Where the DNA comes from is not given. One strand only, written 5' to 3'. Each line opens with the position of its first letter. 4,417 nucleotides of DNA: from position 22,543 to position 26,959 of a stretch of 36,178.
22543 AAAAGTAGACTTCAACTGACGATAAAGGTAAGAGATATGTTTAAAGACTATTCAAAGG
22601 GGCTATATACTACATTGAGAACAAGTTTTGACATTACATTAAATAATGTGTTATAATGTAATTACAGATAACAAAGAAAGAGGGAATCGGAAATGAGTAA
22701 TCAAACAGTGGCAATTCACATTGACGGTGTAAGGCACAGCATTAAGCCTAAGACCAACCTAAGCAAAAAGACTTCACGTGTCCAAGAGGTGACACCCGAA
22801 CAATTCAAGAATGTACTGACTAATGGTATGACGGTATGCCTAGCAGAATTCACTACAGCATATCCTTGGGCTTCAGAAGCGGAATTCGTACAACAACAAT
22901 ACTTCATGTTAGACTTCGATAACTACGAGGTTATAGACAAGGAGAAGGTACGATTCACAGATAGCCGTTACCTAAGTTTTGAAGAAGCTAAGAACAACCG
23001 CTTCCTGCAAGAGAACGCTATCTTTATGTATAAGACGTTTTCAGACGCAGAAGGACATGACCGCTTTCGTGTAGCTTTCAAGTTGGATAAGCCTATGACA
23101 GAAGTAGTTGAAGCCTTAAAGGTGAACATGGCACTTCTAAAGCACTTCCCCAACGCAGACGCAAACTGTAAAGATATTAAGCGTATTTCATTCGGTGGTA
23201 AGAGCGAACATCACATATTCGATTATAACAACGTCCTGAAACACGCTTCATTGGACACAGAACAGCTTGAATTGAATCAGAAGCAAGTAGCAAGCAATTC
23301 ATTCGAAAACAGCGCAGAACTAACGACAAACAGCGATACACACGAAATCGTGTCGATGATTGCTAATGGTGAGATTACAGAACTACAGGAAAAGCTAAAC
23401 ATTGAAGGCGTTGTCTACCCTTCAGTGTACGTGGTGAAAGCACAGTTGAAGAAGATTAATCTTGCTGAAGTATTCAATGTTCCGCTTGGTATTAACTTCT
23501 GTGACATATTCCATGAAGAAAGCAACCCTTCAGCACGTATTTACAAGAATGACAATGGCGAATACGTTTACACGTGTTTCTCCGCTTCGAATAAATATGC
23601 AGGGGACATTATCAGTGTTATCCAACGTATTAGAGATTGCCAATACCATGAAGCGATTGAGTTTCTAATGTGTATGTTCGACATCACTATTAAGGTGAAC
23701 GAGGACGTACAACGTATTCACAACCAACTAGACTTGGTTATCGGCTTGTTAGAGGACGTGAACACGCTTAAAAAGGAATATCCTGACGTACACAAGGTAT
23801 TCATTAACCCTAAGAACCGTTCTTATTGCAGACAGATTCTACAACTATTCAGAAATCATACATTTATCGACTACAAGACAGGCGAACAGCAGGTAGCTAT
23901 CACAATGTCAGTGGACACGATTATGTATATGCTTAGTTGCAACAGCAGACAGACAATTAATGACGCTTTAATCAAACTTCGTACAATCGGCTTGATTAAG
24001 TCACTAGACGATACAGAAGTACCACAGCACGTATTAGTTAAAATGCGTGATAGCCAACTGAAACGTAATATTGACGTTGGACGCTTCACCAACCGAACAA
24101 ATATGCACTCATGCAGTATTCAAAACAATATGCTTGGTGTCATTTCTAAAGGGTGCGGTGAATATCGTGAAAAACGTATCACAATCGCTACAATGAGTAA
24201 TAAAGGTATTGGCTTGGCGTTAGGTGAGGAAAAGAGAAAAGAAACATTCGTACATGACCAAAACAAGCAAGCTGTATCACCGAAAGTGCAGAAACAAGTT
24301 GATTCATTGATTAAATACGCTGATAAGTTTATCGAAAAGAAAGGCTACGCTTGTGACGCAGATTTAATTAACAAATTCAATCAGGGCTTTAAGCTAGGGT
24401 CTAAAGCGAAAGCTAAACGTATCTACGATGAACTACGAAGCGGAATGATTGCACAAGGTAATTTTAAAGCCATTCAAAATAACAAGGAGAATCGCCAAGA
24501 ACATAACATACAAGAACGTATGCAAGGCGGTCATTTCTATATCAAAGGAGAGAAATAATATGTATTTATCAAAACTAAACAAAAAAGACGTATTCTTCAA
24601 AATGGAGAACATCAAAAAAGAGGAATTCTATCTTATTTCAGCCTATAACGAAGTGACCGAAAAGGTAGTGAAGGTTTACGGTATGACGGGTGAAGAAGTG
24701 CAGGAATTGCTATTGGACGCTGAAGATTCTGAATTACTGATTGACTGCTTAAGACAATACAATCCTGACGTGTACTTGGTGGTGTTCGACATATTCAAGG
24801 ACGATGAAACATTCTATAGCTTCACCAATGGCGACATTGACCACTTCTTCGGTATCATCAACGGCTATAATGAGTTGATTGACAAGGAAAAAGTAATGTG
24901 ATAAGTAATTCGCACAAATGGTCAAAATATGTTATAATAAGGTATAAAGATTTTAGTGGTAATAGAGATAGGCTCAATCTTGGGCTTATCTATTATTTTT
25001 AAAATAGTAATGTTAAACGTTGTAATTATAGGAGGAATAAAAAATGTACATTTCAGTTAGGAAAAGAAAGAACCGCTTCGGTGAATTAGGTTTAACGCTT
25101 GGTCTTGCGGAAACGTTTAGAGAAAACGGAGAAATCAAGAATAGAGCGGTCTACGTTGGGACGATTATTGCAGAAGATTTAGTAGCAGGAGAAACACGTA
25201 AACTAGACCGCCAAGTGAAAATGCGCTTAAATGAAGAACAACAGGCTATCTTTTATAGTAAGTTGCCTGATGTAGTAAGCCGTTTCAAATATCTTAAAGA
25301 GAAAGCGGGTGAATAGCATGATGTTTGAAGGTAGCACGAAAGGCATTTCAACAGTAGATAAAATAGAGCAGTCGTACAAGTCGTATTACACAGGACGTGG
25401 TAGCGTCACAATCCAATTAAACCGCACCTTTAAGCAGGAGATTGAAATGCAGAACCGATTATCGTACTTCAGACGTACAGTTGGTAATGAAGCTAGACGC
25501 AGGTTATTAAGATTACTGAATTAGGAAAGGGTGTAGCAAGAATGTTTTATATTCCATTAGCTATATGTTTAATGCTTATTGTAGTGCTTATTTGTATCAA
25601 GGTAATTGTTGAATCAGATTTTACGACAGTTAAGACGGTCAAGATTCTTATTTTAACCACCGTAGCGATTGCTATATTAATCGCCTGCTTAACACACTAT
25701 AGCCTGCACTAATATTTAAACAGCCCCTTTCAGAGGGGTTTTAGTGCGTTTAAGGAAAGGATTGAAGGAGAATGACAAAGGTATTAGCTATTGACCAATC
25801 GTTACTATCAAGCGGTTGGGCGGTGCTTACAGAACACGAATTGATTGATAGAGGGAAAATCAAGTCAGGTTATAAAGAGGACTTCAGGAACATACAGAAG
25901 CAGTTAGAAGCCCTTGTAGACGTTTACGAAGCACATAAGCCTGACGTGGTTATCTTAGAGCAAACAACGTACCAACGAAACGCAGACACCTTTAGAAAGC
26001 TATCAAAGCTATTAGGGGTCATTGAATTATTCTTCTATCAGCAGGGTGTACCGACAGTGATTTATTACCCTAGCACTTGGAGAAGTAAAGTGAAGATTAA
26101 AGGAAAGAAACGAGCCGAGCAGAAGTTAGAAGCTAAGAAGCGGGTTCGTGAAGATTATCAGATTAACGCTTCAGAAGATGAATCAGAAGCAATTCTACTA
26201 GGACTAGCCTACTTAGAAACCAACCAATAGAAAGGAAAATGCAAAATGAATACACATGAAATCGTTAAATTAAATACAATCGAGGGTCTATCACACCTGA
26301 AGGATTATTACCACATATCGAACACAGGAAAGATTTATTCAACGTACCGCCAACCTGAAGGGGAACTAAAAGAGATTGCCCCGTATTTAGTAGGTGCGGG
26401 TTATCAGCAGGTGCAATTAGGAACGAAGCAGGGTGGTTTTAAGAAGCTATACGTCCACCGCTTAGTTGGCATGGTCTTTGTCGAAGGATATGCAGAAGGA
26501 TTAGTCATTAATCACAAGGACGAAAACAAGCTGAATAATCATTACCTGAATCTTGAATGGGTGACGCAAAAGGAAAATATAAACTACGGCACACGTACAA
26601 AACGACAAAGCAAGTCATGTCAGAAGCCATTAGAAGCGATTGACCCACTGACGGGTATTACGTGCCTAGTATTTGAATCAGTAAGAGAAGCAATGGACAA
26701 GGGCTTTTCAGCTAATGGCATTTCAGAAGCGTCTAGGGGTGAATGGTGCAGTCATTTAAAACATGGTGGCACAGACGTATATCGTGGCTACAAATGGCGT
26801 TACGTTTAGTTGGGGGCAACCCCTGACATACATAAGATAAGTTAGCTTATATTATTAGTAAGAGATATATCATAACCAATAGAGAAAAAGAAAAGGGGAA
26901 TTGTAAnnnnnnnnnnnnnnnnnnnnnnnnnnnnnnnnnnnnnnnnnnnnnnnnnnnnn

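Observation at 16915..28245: A 65-bp late regulatory cassette is duplicated in inverted orientation, co-wiring the late operon with a convergent holin-like gene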

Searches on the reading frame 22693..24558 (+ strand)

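Call 71: search_protein_families(library=pfam, proteins=[window:22693-24558:+], max_evalue=0.1)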
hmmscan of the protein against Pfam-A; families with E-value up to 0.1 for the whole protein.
window:22693-24558:+ (621 aa): 2 families
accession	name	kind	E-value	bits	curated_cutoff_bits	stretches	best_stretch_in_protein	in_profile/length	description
PF01807.25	Zn_ribbon_DnaG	-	1.1e-06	28.7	24.9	1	272-336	37-96/98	CHC2 zinc finger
PF12862.13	ANAPC5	-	0.036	14.6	23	0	307-386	3-45/91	Anaphase-promoting complex subunit 5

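Call 72: search_protein_families(library=phrogs, proteins=[window:22693-24558:+], max_evalue=0.01)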
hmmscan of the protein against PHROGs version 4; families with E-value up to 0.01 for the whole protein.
window:22693-24558:+ (621 aa): 2 families
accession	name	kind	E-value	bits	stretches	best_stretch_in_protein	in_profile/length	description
phrog_25531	-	unknown function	2.2e-76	258.9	1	6-610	2-606/617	-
phrog_11992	-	unknown function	1.6e-06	29.5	1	254-335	13-89/177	-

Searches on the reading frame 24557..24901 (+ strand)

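Call 71: search_protein_families(library=pfam, proteins=[window:24557-24901:+], max_evalue=0.1)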
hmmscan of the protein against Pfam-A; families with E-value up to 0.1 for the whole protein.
window:24557-24901:+ (114 aa): 1 family
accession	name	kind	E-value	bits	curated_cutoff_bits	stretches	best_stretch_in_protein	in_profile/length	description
PF07826.16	IMP_cyclohyd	-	0.00022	21.3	28.1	1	2-63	121-182/192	IMP cyclohydrolase-like protein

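Call 72: search_protein_families(library=phrogs, proteins=[window:24557-24901:+], max_evalue=0.01)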
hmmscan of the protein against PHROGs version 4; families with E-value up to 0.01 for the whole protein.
window:24557-24901:+ (114 aa): 0 families

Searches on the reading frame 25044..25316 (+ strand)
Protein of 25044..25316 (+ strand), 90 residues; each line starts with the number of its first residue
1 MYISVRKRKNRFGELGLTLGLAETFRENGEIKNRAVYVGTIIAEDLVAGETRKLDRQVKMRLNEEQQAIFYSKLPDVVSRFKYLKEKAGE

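Call 71: search_protein_families(library=pfam, proteins=[window:25044-25316:+], max_evalue=0.1)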
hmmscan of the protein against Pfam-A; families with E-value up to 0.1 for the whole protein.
window:25044-25316:+ (90 aa): 1 family
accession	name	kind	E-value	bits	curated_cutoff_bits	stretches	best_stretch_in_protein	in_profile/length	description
PF09153.16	MGMT_N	-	0.066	13.7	22.1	1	30-62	8-39/90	Methylated DNA-protein cysteine methyltransferase, N-terminal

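Call 72: search_protein_families(library=phrogs, proteins=[window:25044-25316:+], max_evalue=0.01)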
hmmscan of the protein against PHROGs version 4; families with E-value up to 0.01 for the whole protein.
window:25044-25316:+ (90 aa): 0 families

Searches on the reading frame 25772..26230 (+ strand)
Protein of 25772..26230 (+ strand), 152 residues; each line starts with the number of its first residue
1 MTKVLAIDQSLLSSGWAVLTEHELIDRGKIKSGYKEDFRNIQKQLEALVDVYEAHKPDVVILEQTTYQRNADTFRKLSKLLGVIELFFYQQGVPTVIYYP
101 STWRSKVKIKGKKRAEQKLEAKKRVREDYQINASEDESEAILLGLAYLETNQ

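Call 6: search_protein_families(library=pfam, proteins=[window:25772-26230:+], max_evalue=0.01)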
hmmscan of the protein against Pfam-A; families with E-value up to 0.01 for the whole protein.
window:25772-26230:+ (152 aa): 1 family
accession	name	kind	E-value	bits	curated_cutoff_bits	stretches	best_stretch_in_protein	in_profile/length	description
PF02075.23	RuvC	-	1.3e-07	32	22.2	1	4-117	1-118/148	Crossover junction endodeoxyribonuclease RuvC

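Call 7: search_protein_families(library=phrogs, proteins=[window:25772-26230:+], max_evalue=0.01)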
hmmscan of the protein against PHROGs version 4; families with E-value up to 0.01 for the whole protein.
window:25772-26230:+ (152 aa): 4 families
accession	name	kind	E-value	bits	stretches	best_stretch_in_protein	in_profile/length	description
phrog_159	-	DNA, RNA and nucleotide metabolism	1.8e-24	87.3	1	1-152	87-251/330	RuvC-like Holliday junction resolvase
phrog_827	-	DNA, RNA and nucleotide metabolism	1.3e-14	55.7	1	3-148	2-156/161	Holliday junction resolvase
phrog_1770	-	DNA, RNA and nucleotide metabolism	4.2e-07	31.1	1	1-146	3-146/158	Holliday junction resolvase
phrog_29601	-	unknown function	0.0022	19.2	1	18-55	21-58/79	-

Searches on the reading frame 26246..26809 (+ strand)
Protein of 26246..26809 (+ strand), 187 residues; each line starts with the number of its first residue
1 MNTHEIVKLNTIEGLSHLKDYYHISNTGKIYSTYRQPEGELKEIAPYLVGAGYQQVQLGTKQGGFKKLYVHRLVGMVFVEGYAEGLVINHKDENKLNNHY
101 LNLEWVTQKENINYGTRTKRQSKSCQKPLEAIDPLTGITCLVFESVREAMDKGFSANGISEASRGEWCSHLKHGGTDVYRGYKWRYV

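Call 6: search_protein_families(library=pfam, proteins=[window:26246-26809:+], max_evalue=0.01)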
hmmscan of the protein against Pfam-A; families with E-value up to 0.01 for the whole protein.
window:26246-26809:+ (187 aa): 1 family
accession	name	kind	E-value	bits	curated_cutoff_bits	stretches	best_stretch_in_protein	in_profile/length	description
PF13392.12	HNH_3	-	2.7e-08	33.8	24.8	1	69-111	2-44/46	HNH endonuclease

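Call 7: search_protein_families(library=phrogs, proteins=[window:26246-26809:+], max_evalue=0.01)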
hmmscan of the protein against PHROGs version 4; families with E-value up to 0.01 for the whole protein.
window:26246-26809:+ (187 aa): 13 families
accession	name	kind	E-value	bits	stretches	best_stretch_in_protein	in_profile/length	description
phrog_59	-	DNA, RNA and nucleotide metabolism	4e-33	116.4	1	19-176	147-280/423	HNH endonuclease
phrog_959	-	DNA, RNA and nucleotide metabolism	3.9e-23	82.7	1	17-123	13-114/138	HNH endonuclease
phrog_1492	-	DNA, RNA and nucleotide metabolism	1.5e-14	54.9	1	20-112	55-156/414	HNH endonuclease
phrog_99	-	DNA, RNA and nucleotide metabolism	5.6e-14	53.6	1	15-182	111-241/383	HNH endonuclease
phrog_826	-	DNA, RNA and nucleotide metabolism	1e-08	36.1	1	51-127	95-171/281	HNH endonuclease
phrog_20162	-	DNA, RNA and nucleotide metabolism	2.8e-07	31.8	1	107-186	11-81/88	HNH endonuclease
phrog_4578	-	DNA, RNA and nucleotide metabolism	1.8e-05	25.6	1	81-113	25-57/130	HNH endonuclease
phrog_17657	-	DNA, RNA and nucleotide metabolism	0.00011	23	1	23-107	80-166/168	HNH endonuclease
phrog_15471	-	DNA, RNA and nucleotide metabolism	0.00011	23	1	62-113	26-78/183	HNH endonuclease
phrog_7545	-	DNA, RNA and nucleotide metabolism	0.00033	21.9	1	50-120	65-138/160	HNH endonuclease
phrog_21964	-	DNA, RNA and nucleotide metabolism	0.00058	20.5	1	55-127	151-226/244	HNH endonuclease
phrog_37683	-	unknown function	0.0014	18.8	1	20-115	119-208/279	-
phrog_30377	-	DNA, RNA and nucleotide metabolism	0.0091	17.1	0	69-121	11-61/82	HNH endonuclease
